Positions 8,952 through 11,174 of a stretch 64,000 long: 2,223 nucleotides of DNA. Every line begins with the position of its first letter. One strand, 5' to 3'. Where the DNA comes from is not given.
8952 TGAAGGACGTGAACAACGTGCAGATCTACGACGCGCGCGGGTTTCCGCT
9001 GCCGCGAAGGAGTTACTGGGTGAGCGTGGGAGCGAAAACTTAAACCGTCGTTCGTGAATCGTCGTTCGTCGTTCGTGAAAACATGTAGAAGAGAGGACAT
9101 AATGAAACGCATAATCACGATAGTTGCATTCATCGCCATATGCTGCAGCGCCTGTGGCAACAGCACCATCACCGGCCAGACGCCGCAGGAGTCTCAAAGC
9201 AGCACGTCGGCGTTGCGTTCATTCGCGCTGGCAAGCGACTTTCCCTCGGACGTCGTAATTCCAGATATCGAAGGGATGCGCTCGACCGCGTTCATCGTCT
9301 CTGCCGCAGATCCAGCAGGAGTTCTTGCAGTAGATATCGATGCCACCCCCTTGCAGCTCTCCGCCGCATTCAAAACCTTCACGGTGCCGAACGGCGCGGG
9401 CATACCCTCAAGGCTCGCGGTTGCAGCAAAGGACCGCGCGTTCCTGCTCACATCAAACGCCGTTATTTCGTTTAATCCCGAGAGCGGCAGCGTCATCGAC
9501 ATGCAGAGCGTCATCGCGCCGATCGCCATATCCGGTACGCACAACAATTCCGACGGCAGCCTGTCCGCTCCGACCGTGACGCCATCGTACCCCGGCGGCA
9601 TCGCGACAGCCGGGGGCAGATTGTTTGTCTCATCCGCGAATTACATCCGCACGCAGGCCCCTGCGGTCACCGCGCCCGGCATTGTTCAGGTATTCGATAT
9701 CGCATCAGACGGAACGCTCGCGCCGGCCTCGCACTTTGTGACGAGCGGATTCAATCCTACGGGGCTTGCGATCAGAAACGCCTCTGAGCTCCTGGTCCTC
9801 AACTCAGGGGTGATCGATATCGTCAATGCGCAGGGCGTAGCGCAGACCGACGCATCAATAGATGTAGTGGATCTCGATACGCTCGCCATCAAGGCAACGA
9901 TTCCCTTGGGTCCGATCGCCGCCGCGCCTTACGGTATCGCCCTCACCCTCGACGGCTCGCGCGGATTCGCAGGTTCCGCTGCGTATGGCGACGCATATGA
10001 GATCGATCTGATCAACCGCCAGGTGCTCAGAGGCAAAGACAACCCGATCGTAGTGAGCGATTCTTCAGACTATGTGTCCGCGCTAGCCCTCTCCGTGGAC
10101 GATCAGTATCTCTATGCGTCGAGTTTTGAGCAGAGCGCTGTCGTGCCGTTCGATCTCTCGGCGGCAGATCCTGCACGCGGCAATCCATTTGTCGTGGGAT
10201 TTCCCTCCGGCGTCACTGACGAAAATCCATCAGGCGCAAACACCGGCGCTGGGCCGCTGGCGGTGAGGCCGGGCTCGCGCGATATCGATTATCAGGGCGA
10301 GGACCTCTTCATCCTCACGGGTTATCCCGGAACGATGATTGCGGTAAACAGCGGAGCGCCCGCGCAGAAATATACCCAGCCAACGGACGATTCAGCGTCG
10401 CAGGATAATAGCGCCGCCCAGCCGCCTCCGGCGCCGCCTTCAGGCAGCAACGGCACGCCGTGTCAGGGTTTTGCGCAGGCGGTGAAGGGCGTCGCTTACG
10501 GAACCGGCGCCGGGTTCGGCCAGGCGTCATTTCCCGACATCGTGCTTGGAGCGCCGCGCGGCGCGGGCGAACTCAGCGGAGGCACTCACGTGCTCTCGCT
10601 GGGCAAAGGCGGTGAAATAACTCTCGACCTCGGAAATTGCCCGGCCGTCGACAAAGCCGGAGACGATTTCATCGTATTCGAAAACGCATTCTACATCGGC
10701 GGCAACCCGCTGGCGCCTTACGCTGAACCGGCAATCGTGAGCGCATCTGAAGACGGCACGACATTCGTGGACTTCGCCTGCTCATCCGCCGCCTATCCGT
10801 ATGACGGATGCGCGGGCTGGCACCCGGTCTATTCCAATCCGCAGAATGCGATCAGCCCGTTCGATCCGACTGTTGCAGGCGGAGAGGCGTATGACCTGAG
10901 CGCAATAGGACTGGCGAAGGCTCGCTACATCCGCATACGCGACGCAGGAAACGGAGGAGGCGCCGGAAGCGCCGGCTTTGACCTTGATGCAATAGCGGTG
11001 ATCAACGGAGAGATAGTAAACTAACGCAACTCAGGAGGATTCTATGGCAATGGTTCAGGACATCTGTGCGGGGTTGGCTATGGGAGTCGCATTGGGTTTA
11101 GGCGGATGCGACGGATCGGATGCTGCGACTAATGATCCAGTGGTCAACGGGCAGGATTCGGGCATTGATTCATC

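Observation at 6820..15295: B12-riboswitch-controlled uptake locus with two paralogous lipoproteins inserted between btuB and btuFCD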

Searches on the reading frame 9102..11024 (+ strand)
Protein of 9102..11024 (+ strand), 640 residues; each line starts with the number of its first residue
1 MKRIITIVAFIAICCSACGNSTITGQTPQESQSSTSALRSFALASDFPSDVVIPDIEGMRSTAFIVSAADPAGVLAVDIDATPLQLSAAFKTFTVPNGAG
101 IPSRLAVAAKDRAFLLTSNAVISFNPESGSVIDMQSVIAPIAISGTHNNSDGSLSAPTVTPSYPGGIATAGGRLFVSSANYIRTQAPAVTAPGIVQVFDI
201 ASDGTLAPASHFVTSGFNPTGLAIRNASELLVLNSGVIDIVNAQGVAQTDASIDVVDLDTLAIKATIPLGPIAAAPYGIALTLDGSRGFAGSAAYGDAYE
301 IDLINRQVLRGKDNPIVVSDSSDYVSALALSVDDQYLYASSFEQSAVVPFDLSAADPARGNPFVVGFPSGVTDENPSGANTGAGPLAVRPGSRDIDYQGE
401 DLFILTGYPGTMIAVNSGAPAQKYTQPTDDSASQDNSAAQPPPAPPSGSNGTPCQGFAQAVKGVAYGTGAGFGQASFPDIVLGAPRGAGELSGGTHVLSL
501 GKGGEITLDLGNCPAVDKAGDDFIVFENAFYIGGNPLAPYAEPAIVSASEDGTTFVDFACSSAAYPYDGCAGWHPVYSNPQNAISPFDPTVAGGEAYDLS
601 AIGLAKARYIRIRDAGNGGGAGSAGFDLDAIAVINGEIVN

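Call 3: search_protein_families(library=pfam, proteins=[window:9102-11024:+], max_evalue=0.1)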
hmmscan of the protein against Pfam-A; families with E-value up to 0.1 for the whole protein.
window:9102-11024:+ (640 aa): 0 families

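Call 4: search_protein_families(library=ncbifam, proteins=[window:9102-11024:+], max_evalue=0.1)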
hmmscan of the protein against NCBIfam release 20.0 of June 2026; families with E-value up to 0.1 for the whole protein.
window:9102-11024:+ (640 aa): 1 family
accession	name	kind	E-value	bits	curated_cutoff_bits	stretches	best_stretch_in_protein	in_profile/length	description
NF033170.0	lipo_LIC13355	subfamily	5.2e-09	35.7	120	1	486-561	79-157/273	LIC_13355 family lipoprotein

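Call 6: search_solved_structures(query=window:9102-11024:+, max_evalue=1, show_alignments=2)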
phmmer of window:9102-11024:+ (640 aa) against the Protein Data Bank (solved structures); distinct sequences matched with E-value up to 1: 1.
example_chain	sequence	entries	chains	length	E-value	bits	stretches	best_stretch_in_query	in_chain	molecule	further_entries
7tni_A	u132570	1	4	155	0.51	12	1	35-105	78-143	Cadherin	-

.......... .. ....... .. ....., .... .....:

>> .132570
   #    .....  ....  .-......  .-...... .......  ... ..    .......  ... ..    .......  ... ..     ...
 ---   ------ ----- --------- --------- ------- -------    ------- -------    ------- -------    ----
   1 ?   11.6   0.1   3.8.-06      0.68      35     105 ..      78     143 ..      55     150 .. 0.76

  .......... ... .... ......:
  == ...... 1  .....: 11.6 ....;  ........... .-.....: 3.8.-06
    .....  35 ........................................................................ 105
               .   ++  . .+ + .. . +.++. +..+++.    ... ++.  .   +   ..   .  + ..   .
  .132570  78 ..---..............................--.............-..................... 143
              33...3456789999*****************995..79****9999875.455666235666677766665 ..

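Call 9: find_homologous_proteins(query=window:9102-11024:+, max_evalue=0.001)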
Query window:9102-11024:+ (640 aa): 58 proteins with E <= 0.001 among 8000 candidates.
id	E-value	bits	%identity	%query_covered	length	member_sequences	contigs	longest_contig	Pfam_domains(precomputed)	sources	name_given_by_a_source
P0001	0.0e+0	1387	100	100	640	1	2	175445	-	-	-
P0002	4.0e-292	989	71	100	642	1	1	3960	-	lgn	-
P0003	7.3e-263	892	65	100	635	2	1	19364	-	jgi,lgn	-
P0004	5.6e-262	889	65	100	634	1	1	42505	-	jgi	jgi:hypothetical protein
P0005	2.7e-260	883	64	97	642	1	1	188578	-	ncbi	-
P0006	3.0e-260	883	65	100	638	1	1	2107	-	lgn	-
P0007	3.1e-257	873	63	100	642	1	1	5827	-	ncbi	ncbi:MAG: hypothetical protein ABH871_07925 [Pseudomonadota bacterium]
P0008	9.0e-257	872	63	100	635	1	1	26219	-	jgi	-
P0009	1.3e-256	871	63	100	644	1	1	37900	-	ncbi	ncbi:MAG: hypothetical protein V2A66_03015 [Pseudomonadota bacterium]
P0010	1.8e-256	871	66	99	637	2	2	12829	-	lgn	-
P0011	2.4e-255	867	63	100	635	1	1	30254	-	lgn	-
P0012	1.0e-254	865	64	99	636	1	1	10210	-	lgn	-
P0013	1.6e-254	864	63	100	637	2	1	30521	-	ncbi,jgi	ncbi:MAG: hypothetical protein WC683_11950 [bacterium]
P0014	7.1e-254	862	63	100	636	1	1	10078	-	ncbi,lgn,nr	ncbi:MAG: hypothetical protein JXA24_01430 [Proteobacteria bacterium]|nr:hypothetical protein [Pseud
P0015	5.8e-251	853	62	100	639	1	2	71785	-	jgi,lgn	jgi:hypothetical protein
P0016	1.4e-250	851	63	100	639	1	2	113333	-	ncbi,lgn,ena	-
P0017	1.7e-250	851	62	100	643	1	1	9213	-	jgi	jgi:hypothetical protein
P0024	8.5e-232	789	61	98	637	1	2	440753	-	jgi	jgi:hypothetical protein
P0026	2.7e-229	781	58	100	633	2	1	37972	-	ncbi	-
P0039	9.6e-207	707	54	97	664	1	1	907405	-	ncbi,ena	-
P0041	1.4e-203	696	52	97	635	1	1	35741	-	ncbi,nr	ncbi:MAG: hypothetical protein HY540_04670 [Deltaproteobacteria bacterium]|nr:hypothetical protein [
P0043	3.2e-143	497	40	59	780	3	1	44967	PF22359.3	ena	-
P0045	6.0e-126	440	41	96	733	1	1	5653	-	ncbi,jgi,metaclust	metaclust:\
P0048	2.6e-51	193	33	93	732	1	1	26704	PF02412.24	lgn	-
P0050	7.8e-46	175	33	64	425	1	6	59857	-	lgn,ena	-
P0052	2.1e-43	167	34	59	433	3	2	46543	-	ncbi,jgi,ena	-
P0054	1.7e-13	68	30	41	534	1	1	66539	-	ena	-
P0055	3.7e-10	57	29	41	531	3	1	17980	-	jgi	jgi:hypothetical protein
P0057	7.5e-8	50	30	29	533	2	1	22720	-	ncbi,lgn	-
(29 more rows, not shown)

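Call 15: find_encoding_contigs(protein=P0039, flank=10000, max_places=2)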
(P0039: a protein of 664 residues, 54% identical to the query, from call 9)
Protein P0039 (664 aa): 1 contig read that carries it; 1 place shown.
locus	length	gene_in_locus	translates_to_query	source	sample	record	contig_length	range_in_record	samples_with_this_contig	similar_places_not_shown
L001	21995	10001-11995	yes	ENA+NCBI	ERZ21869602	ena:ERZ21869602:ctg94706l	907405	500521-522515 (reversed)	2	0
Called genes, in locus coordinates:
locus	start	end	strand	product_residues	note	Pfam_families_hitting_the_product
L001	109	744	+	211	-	PF04367:DUF502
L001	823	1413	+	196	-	PF14512:TM1586_NiRdase (weak), PF00881:Nitroreductase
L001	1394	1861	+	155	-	PF01668:SmpB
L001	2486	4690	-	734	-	-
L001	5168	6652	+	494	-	PF22544:HYDIN_VesB_CFA65-like_Ig, PF07610:DUF1573, PF15780:ASH, PF22073:Cep192_D4, PF22544:HYDIN_VesB_CFA65-like_Ig, PF15780:ASH, PF22073:Cep192_D4, PF22544:HYDIN_VesB_CFA65-like_Ig, +6 more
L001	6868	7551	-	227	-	PF01555:N6_N4_Mtase, PF01170:UPF0020 (faint), PF08241:Methyltransf_11 (faint), PF01555:N6_N4_Mtase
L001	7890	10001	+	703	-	PF07715:Plug, PF00593:TonB_dep_Rec_b-barrel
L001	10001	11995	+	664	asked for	-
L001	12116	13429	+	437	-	-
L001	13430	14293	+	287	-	PF01497:Peripla_BP_2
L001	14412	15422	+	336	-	PF01032:FecCD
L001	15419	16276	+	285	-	PF00005:ABC_tran, PF02463:SMC_N (faint), PF13304:AAA_21 (faint)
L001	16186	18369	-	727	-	-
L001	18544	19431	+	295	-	PF00483:NTP_transferase, PF12804:NTP_transf_3 (faint)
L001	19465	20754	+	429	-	PF01336:tRNA_anti-codon, PF00152:tRNA-synt_2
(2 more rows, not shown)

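Call 16: find_encoding_contigs(protein=P0024, flank=10000, max_places=2)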
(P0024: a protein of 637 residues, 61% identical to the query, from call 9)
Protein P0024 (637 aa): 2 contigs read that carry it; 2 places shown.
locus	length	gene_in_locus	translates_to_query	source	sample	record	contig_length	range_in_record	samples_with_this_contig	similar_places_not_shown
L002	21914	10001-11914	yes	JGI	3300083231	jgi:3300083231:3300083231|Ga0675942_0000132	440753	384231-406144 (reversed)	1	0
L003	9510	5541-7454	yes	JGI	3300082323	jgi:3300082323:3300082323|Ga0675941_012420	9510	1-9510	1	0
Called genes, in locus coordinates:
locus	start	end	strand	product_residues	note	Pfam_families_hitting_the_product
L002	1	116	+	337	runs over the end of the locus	PF00814:TsaD, PF22521:HypF_C_2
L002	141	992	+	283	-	PF00398:RrnaAD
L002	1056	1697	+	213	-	PF01712:dNK, PF13238:AAA_18, PF02223:Thymidylate_kin (weak)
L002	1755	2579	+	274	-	PF02548:Pantoate_transf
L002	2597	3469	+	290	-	PF02569:Pantoate_ligase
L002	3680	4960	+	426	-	PF01979:Amidohydro_1, PF07969:Amidohydro_3 (weak)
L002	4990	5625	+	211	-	PF04367:DUF502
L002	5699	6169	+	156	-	PF01668:SmpB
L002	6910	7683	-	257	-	PF01555:N6_N4_Mtase, PF01170:UPF0020 (faint), PF01555:N6_N4_Mtase (weak)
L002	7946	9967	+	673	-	PF07715:Plug, PF00593:TonB_dep_Rec_b-barrel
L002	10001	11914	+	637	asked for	-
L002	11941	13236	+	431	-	-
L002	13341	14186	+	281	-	PF01497:Peripla_BP_2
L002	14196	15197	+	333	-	PF01032:FecCD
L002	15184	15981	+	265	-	PF02463:SMC_N (faint), PF00005:ABC_tran, PF13304:AAA_21 (faint)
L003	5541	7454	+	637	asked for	-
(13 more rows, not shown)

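Call 17: find_encoding_contigs(protein=P0043, flank=10000, max_places=2)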
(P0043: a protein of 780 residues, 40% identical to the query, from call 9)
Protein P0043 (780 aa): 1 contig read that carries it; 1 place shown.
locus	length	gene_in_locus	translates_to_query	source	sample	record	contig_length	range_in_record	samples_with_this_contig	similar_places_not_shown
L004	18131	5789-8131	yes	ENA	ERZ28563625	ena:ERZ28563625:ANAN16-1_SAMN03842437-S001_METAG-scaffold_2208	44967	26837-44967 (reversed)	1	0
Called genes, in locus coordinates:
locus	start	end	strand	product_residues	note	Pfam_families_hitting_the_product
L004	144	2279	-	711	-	-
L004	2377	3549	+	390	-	PF13173:AAA_14, PF13635:DUF4143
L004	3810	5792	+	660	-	PF07715:Plug, PF00593:TonB_dep_Rec_b-barrel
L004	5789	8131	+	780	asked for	PF22359:Big-like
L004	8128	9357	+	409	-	-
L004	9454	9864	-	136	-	PF01527:HTH_Tnp_1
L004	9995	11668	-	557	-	PF13371:TPR_9 (weak), PF00515:TPR_1 (weak), PF07719:TPR_2 (weak), PF13414:TPR_11, PF00515:TPR_1 (weak), PF13371:TPR_9 (weak), PF00515:TPR_1 (weak), PF13414:TPR_11 (weak), +10 more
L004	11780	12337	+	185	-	PF20221:DUF6580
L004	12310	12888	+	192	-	PF03544:TonB_C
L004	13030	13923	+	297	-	PF00483:NTP_transferase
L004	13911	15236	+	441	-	PF01336:tRNA_anti-codon, PF00152:tRNA-synt_2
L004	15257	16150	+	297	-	PF01545:Cation_efflux, PF16916:ZT_dimer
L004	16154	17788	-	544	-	-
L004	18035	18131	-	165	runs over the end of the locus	-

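Call 18: find_encoding_contigs(protein=P0050, flank=10000, max_places=2)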
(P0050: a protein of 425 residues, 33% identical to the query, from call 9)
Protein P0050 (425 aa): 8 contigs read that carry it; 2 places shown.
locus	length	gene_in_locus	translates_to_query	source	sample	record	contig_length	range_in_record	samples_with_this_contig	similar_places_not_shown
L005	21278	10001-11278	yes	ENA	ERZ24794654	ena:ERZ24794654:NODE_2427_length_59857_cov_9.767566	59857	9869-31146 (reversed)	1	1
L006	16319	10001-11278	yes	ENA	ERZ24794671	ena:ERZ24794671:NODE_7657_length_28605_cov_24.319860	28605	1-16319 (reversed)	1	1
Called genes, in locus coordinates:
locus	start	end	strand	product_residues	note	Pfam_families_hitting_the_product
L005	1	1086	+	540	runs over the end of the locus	PF05048:NosD (weak), PF13229:Beta_helix, PF02415:Chlam_PMP (faint), PF13229:Beta_helix, PF24269:DUF7467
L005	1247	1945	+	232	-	PF03205:MobB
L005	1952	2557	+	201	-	PF12804:NTP_transf_3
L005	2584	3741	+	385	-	PF01073:3Beta_HSD, PF01370:Epimerase, PF02719:Polysacc_synt_2 (faint), PF04321:RmlD_sub_bind, PF05368:NmrA, PF13460:NAD_binding_10, PF16363:GDP_Man_Dehyd, PF07993:NAD_binding_4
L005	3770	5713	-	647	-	-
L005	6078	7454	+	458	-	PF02310:B12-binding, PF04055:Radical_SAM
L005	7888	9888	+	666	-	PF07715:Plug, PF00593:TonB_dep_Rec_b-barrel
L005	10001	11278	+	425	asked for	-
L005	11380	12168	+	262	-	-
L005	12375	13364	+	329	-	-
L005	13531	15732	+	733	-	PF01055:Glyco_hydro_31_2nd (weak), PF02065:Melibiase, PF16499:Melibiase_2 (faint), PF17801:Melibiase_C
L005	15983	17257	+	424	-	PF00512:HisKA, PF02518:HATPase_c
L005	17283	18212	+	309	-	PF00072:Response_reg, PF00989:PAS, PF08448:PAS_4 (faint), PF13188:PAS_8 (weak), PF13426:PAS_9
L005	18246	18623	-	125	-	-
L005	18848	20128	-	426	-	-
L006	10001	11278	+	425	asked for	-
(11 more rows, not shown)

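Call 19: find_encoding_contigs(protein=P0054, flank=10000, max_places=2)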
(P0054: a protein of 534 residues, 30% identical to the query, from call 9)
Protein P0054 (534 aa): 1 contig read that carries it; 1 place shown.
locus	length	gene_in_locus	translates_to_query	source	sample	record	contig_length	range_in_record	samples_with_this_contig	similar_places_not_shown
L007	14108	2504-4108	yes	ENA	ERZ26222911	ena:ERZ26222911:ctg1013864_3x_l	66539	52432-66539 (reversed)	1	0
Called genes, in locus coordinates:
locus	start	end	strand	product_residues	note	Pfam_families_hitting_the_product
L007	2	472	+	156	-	?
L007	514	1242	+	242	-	PF07715:Plug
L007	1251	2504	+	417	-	PF00593:TonB_dep_Rec_b-barrel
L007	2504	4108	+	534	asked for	-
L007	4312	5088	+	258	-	PF07963:N_methyl (weak)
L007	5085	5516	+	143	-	PF07963:N_methyl (weak)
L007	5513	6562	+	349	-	-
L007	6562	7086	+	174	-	-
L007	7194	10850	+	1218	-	PF05567:T4P_PilY1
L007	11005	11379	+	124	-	-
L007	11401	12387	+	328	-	PF05345:He_PIG (weak)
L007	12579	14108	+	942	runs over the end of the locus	PF00989:PAS (weak), PF13188:PAS_8 (faint), PF08448:PAS_4 (weak), PF00990:GGDEF, PF00563:EAL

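Call 20: find_encoding_contigs(protein=P0048, flank=10000, max_places=2)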
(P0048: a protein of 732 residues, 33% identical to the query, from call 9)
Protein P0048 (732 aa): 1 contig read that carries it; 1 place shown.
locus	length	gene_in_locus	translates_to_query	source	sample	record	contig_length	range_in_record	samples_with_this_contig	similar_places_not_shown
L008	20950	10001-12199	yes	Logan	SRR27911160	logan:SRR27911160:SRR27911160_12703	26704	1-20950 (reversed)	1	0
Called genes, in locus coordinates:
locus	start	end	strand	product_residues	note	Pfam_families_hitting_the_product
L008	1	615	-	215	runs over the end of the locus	PF00596:Aldolase_II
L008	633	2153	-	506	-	PF00370:FGGY_N, PF02782:FGGY_C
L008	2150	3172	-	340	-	PF00389:2-Hacid_dh, PF02826:2-Hacid_dh_C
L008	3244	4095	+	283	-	PF00882:Zn_dep_PLPC, PF13803:DUF4184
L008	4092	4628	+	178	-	PF13618:Gluconate_2-dh3 (weak)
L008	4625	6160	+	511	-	PF00890:FAD_binding_2 (weak), PF01266:DAO (faint), PF13450:NAD_binding_8 (weak), PF00732:GMC_oxred_N, PF05199:GMC_oxred_C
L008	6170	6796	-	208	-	PF00440:TetR_N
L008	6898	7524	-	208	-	PF00440:TetR_N, PF17938:TetR_C_29 (weak)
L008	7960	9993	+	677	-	PF07715:Plug, PF00593:TonB_dep_Rec_b-barrel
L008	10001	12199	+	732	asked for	PF02412:TSP_3 (weak)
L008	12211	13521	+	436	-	-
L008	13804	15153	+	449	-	PF02412:TSP_3 (weak)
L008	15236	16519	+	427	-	-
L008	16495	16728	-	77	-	-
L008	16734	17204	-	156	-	PF13673:Acetyltransf_10, PF00583:Acetyltransf_1, PF13508:Acetyltransf_7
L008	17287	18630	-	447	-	PF00437:T2SSE, PF27713:UCP018868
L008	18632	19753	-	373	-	PF05157:MshEN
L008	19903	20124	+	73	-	-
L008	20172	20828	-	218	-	PF10502:Peptidase_S26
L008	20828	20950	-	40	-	?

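Call 22: predict_structure(alignment_id=A1)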
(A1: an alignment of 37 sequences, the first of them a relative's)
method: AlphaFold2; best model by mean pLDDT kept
length: 640 residues; sequences in the alignment: 37
mean_pLDDT: 87.8   pTM: 0.77
mean pLDDT of the five models: 87.8, 87.7, 87.1, 86.5, 85.8
residues with pLDDT >= 90: 425; 70-90: 151; 50-70: 30; < 50: 34
segments of 3 or more residues with pLDDT < 50: 18-36, 426-436, 619-622
pLDDT, mean of each block of 10 residues (from residue 1): 75 61 34 57 86 94 92 94 95 94 96 97 97 97 91 94 94 96 93 97 96 94 90 94 89 95 95 90 89 95 89 93 92 93 93 86 81 68 92 87 90 88 54 52 91 97 90 85 90 85 94 97 93 78 94 96 83 92 94 96 98 76 76 96
secondary structure, 60 per line:
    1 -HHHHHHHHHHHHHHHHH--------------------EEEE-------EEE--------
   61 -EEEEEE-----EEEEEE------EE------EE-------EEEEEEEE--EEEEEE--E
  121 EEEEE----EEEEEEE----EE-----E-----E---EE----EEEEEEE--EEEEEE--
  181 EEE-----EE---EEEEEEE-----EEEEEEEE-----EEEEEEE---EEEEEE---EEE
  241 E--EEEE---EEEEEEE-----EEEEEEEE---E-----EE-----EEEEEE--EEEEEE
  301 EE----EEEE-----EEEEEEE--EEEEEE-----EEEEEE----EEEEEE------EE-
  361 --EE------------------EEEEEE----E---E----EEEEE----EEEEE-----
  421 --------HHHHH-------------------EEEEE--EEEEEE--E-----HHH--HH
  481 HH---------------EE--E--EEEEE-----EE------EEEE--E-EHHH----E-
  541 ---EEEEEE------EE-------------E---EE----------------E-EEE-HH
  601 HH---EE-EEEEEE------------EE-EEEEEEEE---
elements in order: H2-18 E39-42 E50-52 E62-67 E73-78 E102-109 E112-117 E120-125 E130-136 E164-170 E173-178 E181-183 E194-200 E206-213 E219-225 E229-234 E238-241 E244-247 E251-257 E263-270 E287-292 E295-302 E307-310 E316-322 E325-330 E336-341 E346-351 E383-388 E402-406 E411-415 H429-433 E453-457 E460-465 H479-482 E505-509 E523-526 E544-549 E595-597 H599-602 E609-614 E630-637

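Call 26: fold_search(model_id=the predicted structure, library=pdb)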
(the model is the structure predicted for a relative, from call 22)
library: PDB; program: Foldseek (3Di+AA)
matches with E <= 10: 1647; with E <= 0.001: 1241
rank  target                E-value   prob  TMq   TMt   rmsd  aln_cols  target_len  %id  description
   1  8blw_B                5.7e-14  1.00  0.34  0.35  17.0       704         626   15  Vitamin B12 transporter BtuB1 with lipoprotein BtuG1 from B. theta (released 2023-08-16)
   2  1l0q_A                4.6e-10  1.00  0.36  0.57  13.7       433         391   15  Tandem YVTN beta-propeller and PKD domains from an archaeal surface layer protein (released 2002-11-06)
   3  3bws_A                1.8e-09  1.00  0.37  0.56   8.2       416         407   13  Crystal structure of the leptospiral antigen Lp49 (released 2008-10-07)
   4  8hti_B                3.7e-09  1.00  0.39  0.73  19.5       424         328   12  Human Consensus Olfactory Receptor OR52c in Complex with Octanoic Acid (OCA) and G Protein (released 2023-12-20)
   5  9e78_0L               4.1e-09  1.00  0.41  0.42   5.2       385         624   13  48-nm repeat of the Leishmania tarentolae doublet microtubule (released 2025-03-12)
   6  8itf_B                4.3e-09  1.00  0.38  0.68  20.7       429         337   12  Cryo-EM structure of the DMCHA-bound mTAAR9-Gs complex (released 2023-05-31)
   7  5ltg_A                7.5e-09  1.00  0.35  0.65   5.1       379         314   13  Citrate-bound Pichia angusta Atg18 (released 2017-09-20)
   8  7seu_D                1.0e-08  1.00  0.41  0.80   4.5       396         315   12  Crystal structure of E coli contaminant protein YncE co-purified with a plant protein (released 2022-04-20)
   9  8otz_f                1.1e-08  1.00  0.30  0.31  12.4       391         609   10  48-nm repeat of the native axonemal doublet microtubule from bovine sperm (released 2023-11-22)
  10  8gef_B                1.8e-08  1.00  0.38  0.70  19.7       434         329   12  CryoEM structure of beta-2-adrenergic receptor in complex with nucleotide-free Gs heterotrimer (#16 of 20) (released 2024-03-06)
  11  5c2v_B                2.1e-08  1.00  0.38  0.66   5.1       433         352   14  Kuenenia stuttgartiensis Hydrazine Synthase (released 2015-10-14)
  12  9l3y_B                2.5e-08  1.00  0.38  0.70  19.4       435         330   11  Cryo-EM structure of the G-protein coupled receptor 1 (GPR1) in complex with chemerin and Gi1 (released 2025-03-12)
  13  7xfr_C                2.6e-08  1.00  0.37  0.69   5.2       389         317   13  Crystal structure of WIPI2b in complex with the second site of ATG16L1 (released 2023-03-08)
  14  8gei_B                3.1e-08  1.00  0.38  0.71  20.1       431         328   12  CryoEM structure of beta-2-adrenergic receptor in complex with nucleotide-free Gs heterotrimer (#19 of 20) (released 2024-03-06)
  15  8unz_B                3.3e-08  1.00  0.38  0.70  20.6       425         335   12  CryoEM structure of beta-2-adrenergic receptor in complex with GTP-bound Gs heterotrimer (Class O) (released 2024-03-06)
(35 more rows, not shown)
